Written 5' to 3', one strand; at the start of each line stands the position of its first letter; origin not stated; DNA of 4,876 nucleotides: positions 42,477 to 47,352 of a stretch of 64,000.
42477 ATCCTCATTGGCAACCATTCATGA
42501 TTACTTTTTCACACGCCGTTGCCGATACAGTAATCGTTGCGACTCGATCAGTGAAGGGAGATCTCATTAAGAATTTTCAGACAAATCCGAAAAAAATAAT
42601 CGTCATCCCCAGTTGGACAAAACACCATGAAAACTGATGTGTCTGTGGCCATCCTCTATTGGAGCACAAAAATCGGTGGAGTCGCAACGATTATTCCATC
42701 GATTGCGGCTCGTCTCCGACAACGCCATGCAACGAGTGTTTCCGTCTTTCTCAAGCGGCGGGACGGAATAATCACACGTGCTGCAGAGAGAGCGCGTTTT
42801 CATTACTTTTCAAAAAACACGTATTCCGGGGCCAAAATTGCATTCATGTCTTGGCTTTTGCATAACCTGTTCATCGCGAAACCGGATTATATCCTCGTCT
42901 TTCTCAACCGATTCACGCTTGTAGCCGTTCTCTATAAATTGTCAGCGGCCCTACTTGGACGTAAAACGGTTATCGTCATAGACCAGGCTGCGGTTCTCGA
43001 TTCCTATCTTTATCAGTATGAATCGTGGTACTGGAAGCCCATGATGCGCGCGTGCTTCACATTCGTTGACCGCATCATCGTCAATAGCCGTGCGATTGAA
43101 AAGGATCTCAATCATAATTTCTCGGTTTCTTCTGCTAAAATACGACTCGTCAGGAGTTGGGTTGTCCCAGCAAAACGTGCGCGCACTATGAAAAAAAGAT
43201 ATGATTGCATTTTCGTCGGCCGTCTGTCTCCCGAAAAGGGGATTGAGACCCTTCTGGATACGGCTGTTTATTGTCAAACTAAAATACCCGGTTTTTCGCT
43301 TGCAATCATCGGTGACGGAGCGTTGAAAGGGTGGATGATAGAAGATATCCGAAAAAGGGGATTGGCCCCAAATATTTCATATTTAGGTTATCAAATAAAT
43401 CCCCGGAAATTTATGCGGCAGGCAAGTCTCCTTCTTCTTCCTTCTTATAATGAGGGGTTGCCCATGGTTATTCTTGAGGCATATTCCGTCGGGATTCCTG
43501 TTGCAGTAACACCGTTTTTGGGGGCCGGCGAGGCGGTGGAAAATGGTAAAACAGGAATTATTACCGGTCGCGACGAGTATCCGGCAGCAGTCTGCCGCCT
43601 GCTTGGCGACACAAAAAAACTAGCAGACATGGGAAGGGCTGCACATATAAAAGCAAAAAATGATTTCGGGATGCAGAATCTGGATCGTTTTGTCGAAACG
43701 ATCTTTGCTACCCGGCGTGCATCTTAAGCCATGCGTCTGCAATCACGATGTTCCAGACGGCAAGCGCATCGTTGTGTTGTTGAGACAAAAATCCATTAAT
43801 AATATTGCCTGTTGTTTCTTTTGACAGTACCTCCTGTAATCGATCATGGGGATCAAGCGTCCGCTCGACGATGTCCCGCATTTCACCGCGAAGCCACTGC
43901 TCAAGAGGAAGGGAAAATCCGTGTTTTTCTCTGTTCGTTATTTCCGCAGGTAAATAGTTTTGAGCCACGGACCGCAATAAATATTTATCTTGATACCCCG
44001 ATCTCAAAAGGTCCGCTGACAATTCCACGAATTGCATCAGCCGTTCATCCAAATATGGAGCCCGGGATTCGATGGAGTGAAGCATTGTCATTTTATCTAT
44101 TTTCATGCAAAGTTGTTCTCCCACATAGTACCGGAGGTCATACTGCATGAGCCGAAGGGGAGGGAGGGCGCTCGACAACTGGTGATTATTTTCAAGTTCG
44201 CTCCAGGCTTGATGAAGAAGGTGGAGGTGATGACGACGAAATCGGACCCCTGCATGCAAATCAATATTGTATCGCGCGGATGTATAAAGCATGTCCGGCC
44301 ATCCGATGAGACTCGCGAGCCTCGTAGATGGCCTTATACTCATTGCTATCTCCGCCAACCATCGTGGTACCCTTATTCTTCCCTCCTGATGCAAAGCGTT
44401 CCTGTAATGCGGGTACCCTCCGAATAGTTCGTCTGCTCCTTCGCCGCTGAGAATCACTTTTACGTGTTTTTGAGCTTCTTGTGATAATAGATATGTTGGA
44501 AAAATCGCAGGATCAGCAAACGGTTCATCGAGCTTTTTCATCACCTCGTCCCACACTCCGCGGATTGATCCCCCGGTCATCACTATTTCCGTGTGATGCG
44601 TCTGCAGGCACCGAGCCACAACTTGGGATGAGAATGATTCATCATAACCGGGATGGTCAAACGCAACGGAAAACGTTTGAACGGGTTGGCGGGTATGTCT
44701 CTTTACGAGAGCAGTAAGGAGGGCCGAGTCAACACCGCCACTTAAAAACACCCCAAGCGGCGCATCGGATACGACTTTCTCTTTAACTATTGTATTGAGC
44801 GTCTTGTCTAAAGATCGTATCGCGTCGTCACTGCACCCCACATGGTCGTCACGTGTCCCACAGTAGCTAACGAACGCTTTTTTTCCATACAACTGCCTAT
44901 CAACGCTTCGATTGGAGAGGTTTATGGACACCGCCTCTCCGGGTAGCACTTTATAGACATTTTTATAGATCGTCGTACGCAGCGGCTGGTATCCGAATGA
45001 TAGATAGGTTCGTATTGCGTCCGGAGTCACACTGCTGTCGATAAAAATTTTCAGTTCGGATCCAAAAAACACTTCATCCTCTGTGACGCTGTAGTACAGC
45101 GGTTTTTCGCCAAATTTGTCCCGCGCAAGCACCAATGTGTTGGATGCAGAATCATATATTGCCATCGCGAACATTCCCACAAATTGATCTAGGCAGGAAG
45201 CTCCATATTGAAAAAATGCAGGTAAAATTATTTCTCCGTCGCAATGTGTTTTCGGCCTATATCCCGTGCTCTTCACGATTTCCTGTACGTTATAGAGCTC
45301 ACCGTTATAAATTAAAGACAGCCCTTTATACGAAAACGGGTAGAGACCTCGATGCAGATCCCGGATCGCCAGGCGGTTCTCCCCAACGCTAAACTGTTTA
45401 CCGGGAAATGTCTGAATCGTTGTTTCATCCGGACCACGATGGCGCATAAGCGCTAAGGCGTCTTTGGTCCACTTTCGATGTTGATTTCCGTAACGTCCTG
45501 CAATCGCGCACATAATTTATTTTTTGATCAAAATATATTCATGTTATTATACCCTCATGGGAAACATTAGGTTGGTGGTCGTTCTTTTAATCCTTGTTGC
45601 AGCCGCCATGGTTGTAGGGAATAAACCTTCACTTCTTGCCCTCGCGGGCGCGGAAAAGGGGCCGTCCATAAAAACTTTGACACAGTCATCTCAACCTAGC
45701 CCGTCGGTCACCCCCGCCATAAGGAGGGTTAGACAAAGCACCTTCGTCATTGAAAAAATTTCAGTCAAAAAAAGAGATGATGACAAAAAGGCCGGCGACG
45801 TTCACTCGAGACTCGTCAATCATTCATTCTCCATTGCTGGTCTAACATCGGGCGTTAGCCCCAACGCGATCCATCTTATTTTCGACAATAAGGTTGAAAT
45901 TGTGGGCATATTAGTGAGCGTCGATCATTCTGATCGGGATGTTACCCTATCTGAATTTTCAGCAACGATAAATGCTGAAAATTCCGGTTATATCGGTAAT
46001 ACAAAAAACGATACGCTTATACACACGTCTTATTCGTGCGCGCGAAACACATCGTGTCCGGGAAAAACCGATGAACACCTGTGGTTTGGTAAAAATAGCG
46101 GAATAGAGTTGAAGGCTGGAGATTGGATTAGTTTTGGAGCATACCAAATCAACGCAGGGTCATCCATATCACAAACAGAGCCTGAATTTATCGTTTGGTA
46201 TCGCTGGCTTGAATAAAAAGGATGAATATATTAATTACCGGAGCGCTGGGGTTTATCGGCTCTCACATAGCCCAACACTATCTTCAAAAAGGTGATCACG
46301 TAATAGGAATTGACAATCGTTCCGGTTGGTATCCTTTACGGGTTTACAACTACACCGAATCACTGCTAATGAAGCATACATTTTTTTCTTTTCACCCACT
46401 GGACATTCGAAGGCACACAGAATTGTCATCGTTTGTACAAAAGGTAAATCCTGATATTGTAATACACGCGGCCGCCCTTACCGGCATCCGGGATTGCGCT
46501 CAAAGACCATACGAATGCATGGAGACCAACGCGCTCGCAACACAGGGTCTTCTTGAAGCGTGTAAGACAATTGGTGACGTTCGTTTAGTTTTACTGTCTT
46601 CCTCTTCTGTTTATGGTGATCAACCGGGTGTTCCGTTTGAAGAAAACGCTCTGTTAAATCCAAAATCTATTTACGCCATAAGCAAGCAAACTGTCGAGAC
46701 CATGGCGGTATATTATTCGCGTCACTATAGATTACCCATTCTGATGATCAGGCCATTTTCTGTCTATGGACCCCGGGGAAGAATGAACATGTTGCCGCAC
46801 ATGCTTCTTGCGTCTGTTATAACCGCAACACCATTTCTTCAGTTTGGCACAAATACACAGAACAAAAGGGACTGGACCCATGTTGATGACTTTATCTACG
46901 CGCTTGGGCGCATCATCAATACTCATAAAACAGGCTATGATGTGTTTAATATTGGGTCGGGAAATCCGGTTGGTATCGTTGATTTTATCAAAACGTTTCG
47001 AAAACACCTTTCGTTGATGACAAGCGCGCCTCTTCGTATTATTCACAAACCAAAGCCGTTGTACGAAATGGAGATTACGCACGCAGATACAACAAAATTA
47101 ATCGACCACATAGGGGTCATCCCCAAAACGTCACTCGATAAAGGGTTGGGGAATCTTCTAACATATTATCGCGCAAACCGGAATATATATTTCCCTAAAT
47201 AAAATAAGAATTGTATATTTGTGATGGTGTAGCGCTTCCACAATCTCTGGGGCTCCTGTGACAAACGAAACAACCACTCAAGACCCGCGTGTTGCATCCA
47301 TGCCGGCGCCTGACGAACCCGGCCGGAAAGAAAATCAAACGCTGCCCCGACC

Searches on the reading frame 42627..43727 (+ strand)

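Call 52: search_protein_families(library=pfam, proteins=[window:42627-43727:+], max_evalue=0.00001)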
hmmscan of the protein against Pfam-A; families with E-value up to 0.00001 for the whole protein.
window:42627-43727:+ (366 aa): 4 families
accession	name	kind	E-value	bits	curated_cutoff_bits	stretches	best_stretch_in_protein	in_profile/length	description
PF00534.26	Glycos_transf_1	-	2.4e-27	96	26.4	1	189-339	13-169/172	Glycosyl transferases group 1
PF13692.12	Glyco_trans_1_4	-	2.6e-24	86.5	27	1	193-328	3-142/142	Glycosyl transferases group 1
PF13439.12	Glyco_transf_4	-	1.6e-08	35.2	28.5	1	16-179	1-166/170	Glycosyltransferase Family 4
PF20706.3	GT4-conflict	-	2.5e-06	27.2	26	1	188-313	194-324/385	Family 4 Glycosyltransferase in conflict systems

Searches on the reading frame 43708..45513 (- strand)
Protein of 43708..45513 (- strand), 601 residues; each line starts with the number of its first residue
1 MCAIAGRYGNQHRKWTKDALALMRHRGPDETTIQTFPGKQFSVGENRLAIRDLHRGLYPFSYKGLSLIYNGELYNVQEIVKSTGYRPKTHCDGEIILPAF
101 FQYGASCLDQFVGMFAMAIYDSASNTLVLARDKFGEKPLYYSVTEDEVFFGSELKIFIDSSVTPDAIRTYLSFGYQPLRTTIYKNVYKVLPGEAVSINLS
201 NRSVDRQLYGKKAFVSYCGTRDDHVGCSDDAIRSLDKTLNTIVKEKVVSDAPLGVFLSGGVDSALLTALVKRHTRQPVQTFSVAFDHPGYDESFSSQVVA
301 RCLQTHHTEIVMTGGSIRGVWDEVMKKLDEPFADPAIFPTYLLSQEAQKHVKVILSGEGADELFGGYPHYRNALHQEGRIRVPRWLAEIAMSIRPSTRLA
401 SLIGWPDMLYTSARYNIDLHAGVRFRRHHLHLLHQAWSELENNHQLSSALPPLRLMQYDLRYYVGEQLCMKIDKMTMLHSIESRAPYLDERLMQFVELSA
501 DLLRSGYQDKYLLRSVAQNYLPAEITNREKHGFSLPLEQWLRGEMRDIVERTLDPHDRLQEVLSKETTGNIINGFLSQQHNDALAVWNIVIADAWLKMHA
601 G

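Call 8: search_protein_families(library=pfam, proteins=[window:43708-45513:-], max_evalue=0.01)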
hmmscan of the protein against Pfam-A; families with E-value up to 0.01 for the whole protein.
window:43708-45513:- (601 aa): 4 families
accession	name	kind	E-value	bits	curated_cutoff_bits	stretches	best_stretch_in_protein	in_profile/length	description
PF00733.27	Asn_synthase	-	1.2e-82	278.9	21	1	235-597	2-354/354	Asparagine synthase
PF13537.11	GATase_7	-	1.2e-29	103.3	25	1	46-157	2-121/123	Glutamine amidotransferase domain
PF13522.11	GATase_6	-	5.2e-27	94.9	27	1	29-153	2-130/130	Glutamine amidotransferase domain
PF12481.13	DUF3700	-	0.00014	21.8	27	1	106-152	124-170/228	Aluminium induced protein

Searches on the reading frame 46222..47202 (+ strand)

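Call 8: search_protein_families(library=pfam, proteins=[window:46222-47202:+], max_evalue=0.01)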
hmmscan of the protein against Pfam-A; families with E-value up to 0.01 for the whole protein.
window:46222-47202:+ (326 aa): 9 families
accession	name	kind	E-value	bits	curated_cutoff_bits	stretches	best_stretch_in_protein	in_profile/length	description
PF01370.27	Epimerase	-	3e-53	181.2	20.9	1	3-245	1-240/240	NAD dependent epimerase/dehydratase family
PF16363.11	GDP_Man_Dehyd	-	2.8e-50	172.1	27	1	4-308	1-328/332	GDP-mannose 4,6 dehydratase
PF04321.23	RmlD_sub_bind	-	6.6e-20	71.8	27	1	1-194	1-163/287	RmlD substrate binding domain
PF01073.25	3Beta_HSD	-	1.2e-15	57.8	22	1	4-189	1-189/280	3-beta hydroxysteroid dehydrogenase/isomerase family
PF02719.21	Polysacc_synt_2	-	1.4e-14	54.4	20.2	1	3-177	1-167/293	Polysaccharide biosynthesis protein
PF07993.18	NAD_binding_4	-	2.5e-09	37.1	20.1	1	78-192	90-220/258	Male sterility protein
PF08659.16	KR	-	0.0012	19.2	22.6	1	3-92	3-97/180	KR domain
PF00106.31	adh_short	-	0.0021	18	26.6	1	3-86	3-87/195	short chain dehydrogenase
PF13460.12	NAD_binding_10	-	0.0073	16.6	27.2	0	77-152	61-122/184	NAD(P)H-binding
